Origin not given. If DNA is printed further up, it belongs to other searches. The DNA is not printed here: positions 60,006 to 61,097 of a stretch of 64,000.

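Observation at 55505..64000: Carrier-protein cassette with paired atypical alpha/beta-fold proteins, coupled to a MacB-type exporter and a UpxY antiterminator on a mobile element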

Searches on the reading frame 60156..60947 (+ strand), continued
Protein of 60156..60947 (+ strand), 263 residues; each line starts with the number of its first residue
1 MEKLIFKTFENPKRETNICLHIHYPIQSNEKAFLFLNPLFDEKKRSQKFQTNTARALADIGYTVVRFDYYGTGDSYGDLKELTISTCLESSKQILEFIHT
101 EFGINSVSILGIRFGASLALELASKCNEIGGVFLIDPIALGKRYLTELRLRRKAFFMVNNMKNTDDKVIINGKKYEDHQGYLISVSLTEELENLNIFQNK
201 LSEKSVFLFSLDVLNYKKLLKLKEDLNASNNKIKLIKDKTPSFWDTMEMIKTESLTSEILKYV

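Call 29: search_protein_families(library=pfam, proteins=[L046:6728-10741:+, L046:10738-11604:+, L055:6680-10756:+, L059:9923-10687:+, L059:10689-11660:+, L059:11663-12367:+, L059:12395-13057:+, L059:13070-13855:+, L059:14020-14829:+, L059:14854-15942:+], max_evalue=0.001)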
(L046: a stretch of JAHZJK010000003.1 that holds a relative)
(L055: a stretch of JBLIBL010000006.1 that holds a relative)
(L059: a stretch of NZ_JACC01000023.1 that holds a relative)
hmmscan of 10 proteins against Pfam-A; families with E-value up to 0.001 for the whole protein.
L046:6728-10741:+ (1337 aa): 5 families
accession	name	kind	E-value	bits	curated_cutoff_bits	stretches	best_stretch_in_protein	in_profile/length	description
PF00668.25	Condensation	-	7.7e-96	322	30.6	1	18-466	3-456/456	Condensation domain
PF00501.34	AMP-binding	-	3.9e-94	316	29.9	1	486-829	1-384/384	AMP-binding enzyme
PF00550.31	PP-binding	-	9.6e-11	42.2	20.8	1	994-1043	3-54/67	Phosphopantetheine attachment site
PF13193.12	AMP-binding_C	-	4.5e-09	37.5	24.5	1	888-963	1-76/76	AMP-binding enzyme C-terminal domain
PF12146.15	Hydrolase_4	-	0.00022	21.1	27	1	1120-1193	19-93/239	Serine aminopeptidase, S33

L046:10738-11604:+ (288 aa): 2 families
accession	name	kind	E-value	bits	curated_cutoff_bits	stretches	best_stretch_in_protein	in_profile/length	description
PF12146.15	Hydrolase_4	-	9.1e-08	32.1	27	1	52-165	22-126/239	Serine aminopeptidase, S33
PF00561.26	Abhydrolase_1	-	0.00015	21.9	25.8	1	34-138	3-102/245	alpha/beta hydrolase fold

L055:6680-10756:+ (1358 aa): 5 families
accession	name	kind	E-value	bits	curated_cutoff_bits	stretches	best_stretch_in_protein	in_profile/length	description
PF00501.34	AMP-binding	-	5.6e-80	269.4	29.9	1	472-840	1-384/384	AMP-binding enzyme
PF00668.25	Condensation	-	5.1e-71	240.2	30.6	1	20-451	11-455/456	Condensation domain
PF00550.31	PP-binding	-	3.1e-08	34.2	20.8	1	1005-1063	3-64/67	Phosphopantetheine attachment site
PF12146.15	Hydrolase_4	-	1e-07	32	27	1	1146-1241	20-117/239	Serine aminopeptidase, S33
PF13193.12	AMP-binding_C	-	2.1e-07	32.2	24.5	1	899-974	1-76/76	AMP-binding enzyme C-terminal domain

L059:9923-10687:+ (254 aa): 2 families
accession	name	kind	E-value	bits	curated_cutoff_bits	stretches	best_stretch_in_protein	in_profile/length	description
PF12146.15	Hydrolase_4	-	3.5e-16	59.7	27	1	46-151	19-125/239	Serine aminopeptidase, S33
PF00561.26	Abhydrolase_1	-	0.00021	21.5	25.8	1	44-146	13-113/245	alpha/beta hydrolase fold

L059:10689-11660:+ (323 aa): 0 families

L059:11663-12367:+ (234 aa): 2 families
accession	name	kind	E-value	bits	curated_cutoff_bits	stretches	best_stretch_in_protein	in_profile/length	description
PF00975.26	Thioesterase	-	5.3e-32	112.3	26.4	1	2-220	2-219/226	Thioesterase domain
PF12146.15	Hydrolase_4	-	4.6e-07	29.8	27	1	17-91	21-99/239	Serine aminopeptidase, S33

L059:12395-13057:+ (220 aa): 2 families
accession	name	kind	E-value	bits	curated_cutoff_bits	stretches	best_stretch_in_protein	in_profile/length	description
PF01648.25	ACPS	-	1.2e-15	58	25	1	104-186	1-93/111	4'-phosphopantetheinyl transferase superfamily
PF22624.1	AASDHPPT_N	-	4.5e-09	36.9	27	1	23-98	13-96/100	4'-phosphopantetheinyl transferase, N-terminal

L059:13070-13855:+ (261 aa): 2 families
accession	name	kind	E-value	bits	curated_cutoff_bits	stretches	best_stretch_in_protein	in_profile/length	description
PF00005.33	ABC_tran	-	1.3e-31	110.5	25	1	33-177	1-136/137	ABC transporter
PF13304.12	AAA_21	-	7.2e-09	36.6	27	1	148-211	236-300/304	AAA domain, putative AbiEii toxin, Type IV TA system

L059:14020-14829:+ (269 aa): 2 families
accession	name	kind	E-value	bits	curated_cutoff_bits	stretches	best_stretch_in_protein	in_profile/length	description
PF01061.29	ABC2_membrane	-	4.7e-20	72.5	26.9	1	6-221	3-209/211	ABC-2 type transporter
PF03379.19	CcmB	-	7.6e-05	22.7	24.9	1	84-175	67-156/215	CcmB protein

L059:14854-15942:+ (362 aa): 3 families
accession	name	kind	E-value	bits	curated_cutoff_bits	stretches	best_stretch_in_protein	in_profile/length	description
PF00534.26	Glycos_transf_1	-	2.5e-37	128.5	26.4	1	178-342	11-172/172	Glycosyl transferases group 1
PF13692.12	Glyco_trans_1_4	-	3.9e-26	92.4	27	1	183-328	2-142/142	Glycosyl transferases group 1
PF13439.12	Glyco_transf_4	-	0.00072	20.1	28.5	0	29-162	20-168/170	Glycosyltransferase Family 4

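Call 30: search_protein_families(library=ncbifam, proteins=[L017:6164-7723:+, L017:7726-8505:+, L017:8565-9935:+, L017:9942-11327:+, L017:11373-12533:+, L017:12534-14318:+, L017:1154-2980:+, L017:5473-6111:+, L017:15834-16847:+, L017:17704-19854:-], max_evalue=0.001)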
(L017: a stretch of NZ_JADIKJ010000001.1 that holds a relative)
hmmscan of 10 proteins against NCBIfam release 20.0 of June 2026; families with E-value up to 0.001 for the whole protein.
L017:6164-7723:+ (519 aa): 4 families
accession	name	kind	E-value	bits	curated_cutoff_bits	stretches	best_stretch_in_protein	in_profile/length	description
TIGR03007.1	pepcterm_ChnLen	equivalog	1.6e-113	379.6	278.85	1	23-515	9-496/498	XrtA system polysaccharide chain length determinant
TIGR03017.1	EpsF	equivalog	3.8e-20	72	422.75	2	26-305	13-301/444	chain length determinant protein EpsF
NF008568.0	PRK11519.1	equivalog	1.9e-06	26.3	1068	0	136-204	229-297/720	tyrosine-protein kinase Wzc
NF007350.0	PRK09841.1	equivalog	3.5e-05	22.1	1248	0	378-482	374-473/726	tyrosine-protein kinase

L017:7726-8505:+ (259 aa): 6 families
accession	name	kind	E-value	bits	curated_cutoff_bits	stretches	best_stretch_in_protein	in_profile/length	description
TIGR03018.1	pepcterm_TyrKin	hypoth_equivalog_domain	1e-52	178.5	230.65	1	55-256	2-207/207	XrtA-associated tyrosine autokinase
TIGR01007.1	eps_fam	subfamily_domain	3.6e-21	75.6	108.05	1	67-257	2-189/204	polysaccharide biosynthesis tyrosine autokinase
NF008568.0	PRK11519.1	equivalog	2e-18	66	1068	1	54-256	496-696/720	tyrosine-protein kinase Wzc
TIGR03029.1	EpsG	equivalog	3e-15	56.1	313.8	1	64-229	83-244/274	chain length determinant protein tyrosine kinase EpsG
TIGR01005.1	eps_transp_fam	subfamily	1.3e-14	53.3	411.7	1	67-257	529-717/754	exopolysaccharide transport protein family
NF007350.0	PRK09841.1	equivalog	2e-11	42.8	1248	1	65-253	512-698/726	tyrosine-protein kinase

L017:8565-9935:+ (456 aa): 2 families
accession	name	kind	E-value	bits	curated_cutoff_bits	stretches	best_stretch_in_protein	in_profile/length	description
TIGR03016.1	pepcterm_hypo_1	hypoth_equivalog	8.3e-16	58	90.85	2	327-452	341-473/477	TIGR03016 family PEP-CTERM system-associated outer membrane protein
TIGR04565.1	OMP_myx_plus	subfamily_domain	0.00013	22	60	0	235-280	82-128/161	outer membrane beta-barrel domain-containing protein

L017:9942-11327:+ (461 aa): 0 families

L017:11373-12533:+ (386 aa): 32 families (the best 25 are shown)
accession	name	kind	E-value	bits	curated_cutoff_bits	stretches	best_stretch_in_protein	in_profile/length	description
TIGR01179.1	galE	equivalog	5.5e-127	423.2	262.3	1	56-375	2-328/332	UDP-glucose 4-epimerase GalE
NF007956.0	PRK10675.1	subfamily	3.5e-73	246.6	394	1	55-372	2-329/338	UDP-glucose 4-epimerase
TIGR02197.1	heptose_epim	equivalog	1.3e-36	126.4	274.6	1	56-333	1-273/316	ADP-glyceromanno-heptose 6-epimerase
TIGR01181.1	dTDP_gluc_dehyt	equivalog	9.9e-31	107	365.1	1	56-371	2-310/321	dTDP-glucose 4,6-dehydratase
TIGR04180.1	EDH_00030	hypoth_equivalog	6.1e-26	91.2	475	1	56-359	1-297/297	NAD-dependent 4,6-dehydratase LegB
TIGR03466.1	HpnA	hypoth_equivalog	4.2e-24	85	367.65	1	55-217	2-164/327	hopanoid-associated sugar epimerase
NF008360.0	PRK11150.1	equivalog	1.4e-20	73.8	452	1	56-332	2-265/310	ADP-glyceromanno-heptose 6-epimerase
NF042422.1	oxyalk_red_OleD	equivalog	3.5e-19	69.3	580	1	56-202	3-148/329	2-alkyl-3-oxoalkanoate reductase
NF011728.1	PRK15181.1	equivalog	1.2e-17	63.9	760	1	55-230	17-204/348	Vi polysaccharide biosynthesis UDP-N-acetylglucosaminuronic acid C-4 epimerase TviC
NF043036.1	ErythonDh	equivalog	1.1e-15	57.6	325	1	56-219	3-175/321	D-erythronate dehydrogenase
NF042423.1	oxyalk_red_Shew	equivalog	1e-14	54.4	580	1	53-224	8-175/331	2-alkyl-3-oxoalkanoate reductase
TIGR01214.1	rmlD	equivalog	5.6e-13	48.6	224.05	1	55-219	1-146/285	dTDP-4-dehydrorhamnose reductase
NF007582.0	PRK10217.1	equivalog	5.1e-12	45.5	698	1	53-288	1-239/355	dTDP-glucose 4,6-dehydratase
NF052578.1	StrlDmthSdmBMthl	equivalog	1.9e-11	44.3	600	1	55-254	2-192/328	sterol demethylase protein SdmB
TIGR01746.1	Thioester-redct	subfamily_domain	4.5e-11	42.6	213.35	1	111-234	82-206/371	thioester reductase domain-containing protein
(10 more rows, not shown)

L017:12534-14318:+ (594 aa): 0 families

L017:1154-2980:+ (608 aa): 15 families
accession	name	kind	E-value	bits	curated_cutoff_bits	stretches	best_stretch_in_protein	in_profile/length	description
TIGR00194.1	uvrC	equivalog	3.2e-186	620.4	285.45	1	15-587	5-574/574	excinuclease ABC subunit UvrC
NF001824.0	PRK00558.1-5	equivalog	1.2e-145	486.4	451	1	16-607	12-645/652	excinuclease ABC subunit UvrC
NF011263.0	PRK14669.1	equivalog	2.4e-138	462.4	1108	1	14-603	6-599/624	excinuclease ABC subunit C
NF011260.0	PRK14666.1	equivalog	1.3e-119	401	649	2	14-330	5-324/698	excinuclease ABC subunit C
NF011262.0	PRK14668.1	equivalog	2.5e-119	399.3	544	1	15-604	10-575/577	excinuclease ABC subunit C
NF011261.0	PRK14667.1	equivalog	3.1e-110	369.4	818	1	14-606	9-565/567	excinuclease ABC subunit C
NF011266.0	PRK14672.1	equivalog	8e-87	292.2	1504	2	20-320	20-315/691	excinuclease ABC subunit C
NF011264.0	PRK14670.1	equivalog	2.4e-82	277.1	1021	1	15-602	12-585/602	excinuclease ABC subunit C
NF005906.0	PRK07883.1-4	equivalog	2.7e-64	217.5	495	1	16-362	210-555/563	DEDD exonuclease domain-containing protein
NF005907.0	PRK07883.1-5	equivalog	1.1e-46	159.4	454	1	4-280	213-491/584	DEDD exonuclease domain-containing protein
NF005905.0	PRK07883.1-3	equivalog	2.2e-36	125.6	508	1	4-257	209-460/581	DEDD exonuclease domain-containing protein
NF005904.0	PRK07883.1-2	equivalog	5.7e-34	117.4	969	1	13-266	224-479/584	DEDD exonuclease domain-containing protein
NF005903.0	PRK07883.1-1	equivalog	5.7e-23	81.2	1038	1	13-278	240-502/642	DEDD exonuclease domain-containing protein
NF007833.0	PRK10545.1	equivalog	1.1e-17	64.1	367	1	12-198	25-208/289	excinuclease Cho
NF010337.0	PRK13766.1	equivalog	0.00012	20.4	610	1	532-605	698-774/781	Hef nuclease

L017:5473-6111:+ (212 aa): 5 families
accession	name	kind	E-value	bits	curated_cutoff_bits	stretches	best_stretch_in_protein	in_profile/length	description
TIGR03027.2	pepcterm_export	equivalog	3.7e-61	205.7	180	1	45-212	2-169/169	XrtA/PEP-CTERM system exopolysaccharide export protein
NF041843.1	EpsY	equivalog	2e-27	95.8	320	1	6-207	12-210/211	exopolysaccharide export protein EpsY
NF011658.0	PRK15078.1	subfamily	1.2e-25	90.1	333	1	31-209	71-251/380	polysaccharide export protein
TIGR03028.1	EpsE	equivalog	5.6e-24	84.8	262.65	1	46-209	2-161/239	polysaccharide export protein EpsE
NF011722.0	PRK15175.1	equivalog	0.00035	19.5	456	1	75-209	112-236/355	Vi polysaccharide ABC transporter protein VexA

L017:15834-16847:+ (337 aa): 0 families

L017:17704-19854:- (716 aa): 0 families

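Call 31: find_homologous_proteins(query=L007:13622-17221:+, max_evalue=1e-50)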
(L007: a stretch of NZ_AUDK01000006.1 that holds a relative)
Query L007:13622-17221:+ (1200 aa): 7809 proteins with E <= 1e-50 among 8000 candidates; the best 120 are listed.
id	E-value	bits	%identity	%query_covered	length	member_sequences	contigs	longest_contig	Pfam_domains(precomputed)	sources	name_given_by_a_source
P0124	0.0e+0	1473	57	99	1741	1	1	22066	PF00668.26,PF00550.32,PF00501.35,PF23024.2,PF23297.2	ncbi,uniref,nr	ncbi:AMP-binding protein [Snuella sedimenti]|uniref:AMP-binding protein n=1 Tax=Snuella sedimenti Ta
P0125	1.2e-244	833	40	91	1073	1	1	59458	PF00668.26,PF00550.32,PF00501.35,PF23024.2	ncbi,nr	ncbi:MAG: AMP-binding protein, partial [Bacteroidetes bacterium]|nr:AMP-binding protein [Bacteroidot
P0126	6.7e-230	784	31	99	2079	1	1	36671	PF00668.26,PF00550.32,PF00501.35,PF13193.13,PF24919.1,PF23024.2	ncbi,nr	ncbi:MAG TPA: amino acid adenylation domain-containing protein, partial [Pyrinomonadaceae bacterium]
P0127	1.9e-217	743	-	-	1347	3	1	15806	PF00550.32,PF00501.35,PF23024.2,PF14535.13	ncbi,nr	ncbi:MAG: AMP-binding protein [Flavobacteriales bacterium]|nr:AMP-binding protein [Flavobacteriales 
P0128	1.4e-213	730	31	99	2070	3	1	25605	PF00668.26,PF00550.32,PF00501.35,PF13193.13,PF23024.2,PF23297.2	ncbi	ncbi:MAG: amino acid adenylation domain-containing protein, partial [Blastocatellia bacterium]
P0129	8.6e-212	724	33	99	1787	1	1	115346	PF00668.26,PF00550.32,PF00501.35,PF13193.13,PF23024.2,PF23297.2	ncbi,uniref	ncbi:amino acid adenylation domain-containing protein [Chlorogloeopsis sp. ULAP02]|uniref:amino acid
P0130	1.7e-211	723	31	100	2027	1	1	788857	PF00668.26,PF00550.32,PF00501.35,PF13193.13,PF23024.2,PF23297.2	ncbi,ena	-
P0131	2.0e-211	723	31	98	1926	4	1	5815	PF00668.26,PF00550.32,PF00501.35,PF13193.13,PF24919.1,PF23024.2,PF23297.2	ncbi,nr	ncbi:MAG TPA: amino acid adenylation domain-containing protein, partial [Pyrinomonadaceae bacterium]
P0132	1.6e-206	707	33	99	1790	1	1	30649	PF00668.26,PF00550.32,PF00501.35,PF13193.13,PF24919.1,PF23024.2,PF23297.2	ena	-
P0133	2.0e-206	706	32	90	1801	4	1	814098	PF00668.26,PF00550.32,PF00501.35,PF23024.2,PF23297.2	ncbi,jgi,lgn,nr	ncbi:MAG TPA: condensation domain-containing protein [Bryobacteraceae bacterium]|jgi:acyl-CoA synthe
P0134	1.3e-204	700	31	91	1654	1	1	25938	PF00668.26,PF00550.32,PF00501.35,PF24919.1,PF23024.2,PF23297.2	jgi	jgi:non-ribosomal peptide synthetase component F/aryl carrier-like protein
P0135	1.4e-202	694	31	99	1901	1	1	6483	PF00668.26,PF00550.32,PF00501.35,PF13193.13,PF24919.1,PF23024.2,PF23297.2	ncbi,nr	ncbi:MAG TPA: amino acid adenylation domain-containing protein, partial [Pyrinomonadaceae bacterium]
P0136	5.7e-202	692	35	98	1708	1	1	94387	PF00668.26,PF00550.32,PF00501.35,PF23024.2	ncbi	-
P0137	1.0e-201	691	34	99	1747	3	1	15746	PF00668.26,PF00550.32,PF00501.35,PF23024.2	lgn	-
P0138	2.0e-201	690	32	99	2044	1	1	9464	PF00668.26,PF00550.32,PF00501.35,PF13193.13,PF00975.27,PF23024.2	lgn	-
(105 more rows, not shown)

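Call 32: find_encoding_contigs(protein=P0124, flank=10000, max_places=2)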
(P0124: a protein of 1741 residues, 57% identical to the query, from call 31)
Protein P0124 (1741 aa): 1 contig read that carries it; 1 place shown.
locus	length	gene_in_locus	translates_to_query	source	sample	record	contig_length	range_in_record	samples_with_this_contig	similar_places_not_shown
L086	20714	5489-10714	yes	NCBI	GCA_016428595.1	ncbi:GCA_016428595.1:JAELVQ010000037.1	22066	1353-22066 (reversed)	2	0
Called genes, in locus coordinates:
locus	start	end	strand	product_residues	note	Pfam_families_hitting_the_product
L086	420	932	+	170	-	PF02357:NusG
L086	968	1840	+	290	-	-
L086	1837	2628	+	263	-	PF00561:Abhydrolase_1 (weak), PF12146:Hydrolase_4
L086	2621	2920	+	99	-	PF00550:PP-binding (faint)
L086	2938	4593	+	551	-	PF00501:AMP-binding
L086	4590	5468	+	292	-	PF04909:Amidohydro_2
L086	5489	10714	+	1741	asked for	PF00501:AMP-binding, PF23024:AMP-dom_DIP2-like, PF00550:PP-binding, PF23297:ACP_SdgA_C (faint), PF00668:Condensation, PF00501:AMP-binding, PF00550:PP-binding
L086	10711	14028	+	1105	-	PF18563:TubC_N (weak), PF00668:Condensation, PF00501:AMP-binding, PF13193:AMP-binding_C, PF00550:PP-binding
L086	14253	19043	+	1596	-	PF00668:Condensation, PF00501:AMP-binding, PF13193:AMP-binding_C (weak), PF00550:PP-binding, PF00668:Condensation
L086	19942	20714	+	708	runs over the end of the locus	PF00668:Condensation, PF00501:AMP-binding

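Call 33: find_encoding_contigs(protein=P0136, flank=10000, max_places=1)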
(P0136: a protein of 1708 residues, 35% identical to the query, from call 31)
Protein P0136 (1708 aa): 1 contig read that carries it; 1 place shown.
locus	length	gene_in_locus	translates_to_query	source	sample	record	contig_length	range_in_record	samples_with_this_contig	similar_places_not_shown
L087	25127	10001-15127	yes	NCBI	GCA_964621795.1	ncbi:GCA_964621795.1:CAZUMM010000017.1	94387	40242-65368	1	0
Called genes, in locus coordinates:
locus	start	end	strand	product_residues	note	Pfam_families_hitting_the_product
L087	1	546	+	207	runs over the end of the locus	PF19556:PRTRC_E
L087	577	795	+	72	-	PF14454:Prok_Ub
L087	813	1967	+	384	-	-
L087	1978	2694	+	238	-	PF14460:Prok-E2_D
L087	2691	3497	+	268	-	PF00899:ThiF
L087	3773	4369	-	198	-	-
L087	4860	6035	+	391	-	PF28495:TMEM260_2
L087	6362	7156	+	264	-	-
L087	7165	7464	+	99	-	PF00550:PP-binding (faint)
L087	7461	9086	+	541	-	PF00501:AMP-binding, PF23562:AMP-binding_C_3 (weak)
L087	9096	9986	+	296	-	PF04909:Amidohydro_2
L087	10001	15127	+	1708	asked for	PF00501:AMP-binding, PF23024:AMP-dom_DIP2-like, PF00550:PP-binding, PF00668:Condensation, PF00501:AMP-binding, PF00550:PP-binding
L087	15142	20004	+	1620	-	PF00668:Condensation, PF00501:AMP-binding, PF13193:AMP-binding_C (weak), PF00550:PP-binding, PF00668:Condensation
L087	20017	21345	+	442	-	PF00201:UDPGT, PF04101:Glyco_tran_28_C, PF06722:EryCIII-like_C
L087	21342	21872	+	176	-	PF13302:Acetyltransf_3, PF13420:Acetyltransf_4, PF00583:Acetyltransf_1 (weak)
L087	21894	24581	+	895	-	PF00501:AMP-binding, PF13193:AMP-binding_C, PF00550:PP-binding, PF00668:Condensation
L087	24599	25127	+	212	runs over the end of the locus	PF22624:AASDHPPT_N, PF01648:ACPS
